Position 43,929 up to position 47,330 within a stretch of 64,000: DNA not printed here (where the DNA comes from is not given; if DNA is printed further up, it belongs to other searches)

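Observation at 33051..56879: Eleven-gene translationally coupled operon joining a TolC/MFP/double-RND machine, Ig-like lipoproteins and a 3,092-aa giant protein with a Sec signal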

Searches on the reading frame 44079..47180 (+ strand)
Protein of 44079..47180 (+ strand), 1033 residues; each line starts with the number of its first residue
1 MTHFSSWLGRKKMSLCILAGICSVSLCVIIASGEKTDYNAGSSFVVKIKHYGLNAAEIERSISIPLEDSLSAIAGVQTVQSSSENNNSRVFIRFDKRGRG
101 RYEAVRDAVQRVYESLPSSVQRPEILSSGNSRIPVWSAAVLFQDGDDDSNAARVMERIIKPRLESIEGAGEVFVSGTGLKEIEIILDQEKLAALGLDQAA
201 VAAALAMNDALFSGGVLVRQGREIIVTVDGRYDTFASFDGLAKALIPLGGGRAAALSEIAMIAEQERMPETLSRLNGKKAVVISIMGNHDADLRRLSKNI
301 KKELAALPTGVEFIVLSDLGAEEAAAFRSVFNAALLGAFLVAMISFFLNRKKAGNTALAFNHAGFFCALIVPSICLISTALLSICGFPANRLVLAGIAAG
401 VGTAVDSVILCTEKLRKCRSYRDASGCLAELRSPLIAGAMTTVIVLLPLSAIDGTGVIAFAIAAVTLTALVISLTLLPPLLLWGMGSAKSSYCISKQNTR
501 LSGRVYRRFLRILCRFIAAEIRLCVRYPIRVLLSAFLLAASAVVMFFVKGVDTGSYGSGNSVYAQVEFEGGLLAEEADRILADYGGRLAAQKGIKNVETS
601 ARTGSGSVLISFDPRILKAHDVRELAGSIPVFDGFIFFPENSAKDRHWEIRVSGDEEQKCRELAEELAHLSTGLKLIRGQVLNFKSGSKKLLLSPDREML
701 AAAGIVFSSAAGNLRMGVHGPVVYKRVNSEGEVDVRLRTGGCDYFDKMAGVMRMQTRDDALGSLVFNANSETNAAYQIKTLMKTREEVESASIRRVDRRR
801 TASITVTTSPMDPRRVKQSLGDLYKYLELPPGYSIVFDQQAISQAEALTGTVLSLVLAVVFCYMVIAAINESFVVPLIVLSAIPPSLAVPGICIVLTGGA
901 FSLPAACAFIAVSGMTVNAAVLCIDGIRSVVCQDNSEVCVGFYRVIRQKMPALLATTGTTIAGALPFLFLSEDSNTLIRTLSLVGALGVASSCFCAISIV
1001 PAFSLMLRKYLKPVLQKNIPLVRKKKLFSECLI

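Call 4: search_protein_families(library=pfam, proteins=[window:44079-47180:+], max_evalue=0.01)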
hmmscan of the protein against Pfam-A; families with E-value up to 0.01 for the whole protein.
window:44079-47180:+ (1033 aa): 1 family
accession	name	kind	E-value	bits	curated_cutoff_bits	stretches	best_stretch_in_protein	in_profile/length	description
PF00873.25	ACR_tran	-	4.4e-81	273.4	28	2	45-554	44-559/1021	AcrB/AcrD/AcrF family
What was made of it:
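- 44079..47180 (+): g9 (RND2): divergent second RND permease. Its stop overlaps the giant's start. ACR_tran, 273 bits (call 4).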

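Call 6: search_protein_families(library=ncbifam, proteins=[window:44079-47180:+], max_evalue=0.01)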
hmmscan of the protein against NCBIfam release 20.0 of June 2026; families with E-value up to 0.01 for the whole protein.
window:44079-47180:+ (1033 aa): 14 families
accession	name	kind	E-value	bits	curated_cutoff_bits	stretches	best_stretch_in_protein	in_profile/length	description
NF033617.1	RND_permease_2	subfamily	4.4e-55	187.1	1250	1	44-1003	42-1003/1009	multidrug efflux RND transporter permease subunit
NF000282.2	RND_permease_1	subfamily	2.4e-36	125.1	1250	2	44-546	42-555/1029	multidrug efflux RND transporter permease subunit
TIGR00914.1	2A0601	subfamily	8.9e-34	116.4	701.45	2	46-517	49-534/1051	CusA/CzcA family heavy metal efflux RND transporter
TIGR00915.1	2A0602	subfamily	1.9e-31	108.9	940.35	2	40-547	39-557/1050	efflux RND transporter permease subunit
NF007798.0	PRK10503.1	equivalog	4.7e-26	90.7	1584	2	17-537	31-545/1040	MdtB/MuxB family multidrug efflux RND transporter permease subunit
NF007905.0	PRK10614.1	equivalog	1.3e-24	86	1774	2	18-490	23-495/1025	multidrug efflux RND transporter permease subunit MdtC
NF000037.1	RND_perm_OqxB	exception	1.3e-21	76.1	2200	2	24-524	26-539/1050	multidrug efflux RND transporter permease subunit OqxB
NF007133.0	PRK09579.1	equivalog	5.2e-18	64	1763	2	46-483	47-487/1017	multidrug efflux RND transporter permease subunit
NF007842.1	PRK10555.1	equivalog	3e-14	51.8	1854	2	43-474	42-482/1036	multidrug efflux RND transporter permease AcrD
NF007131.0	PRK09577.1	equivalog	5.7e-11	40.9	1768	2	813-1014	302-499/1045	multidrug efflux RND transporter permease subunit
TIGR00966.2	transloc_SecF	equivalog_domain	1.1e-07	31.6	160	1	777-1000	54-276/279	protein translocase subunit SecF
NF011706.2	PRK15127.1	equivalog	1.8e-05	22.8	2150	1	159-476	162-486/1049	multidrug efflux RND transporter permease subunit AcrB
NF009583.0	PRK13024.1-3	subfamily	3.6e-05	22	721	1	848-1003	577-733/755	protein translocase subunit SecDF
TIGR00916.1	2A0604s01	subfamily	4.1e-05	23.3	148.6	1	855-997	96-231/231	SecD/SecF family protein translocase subunit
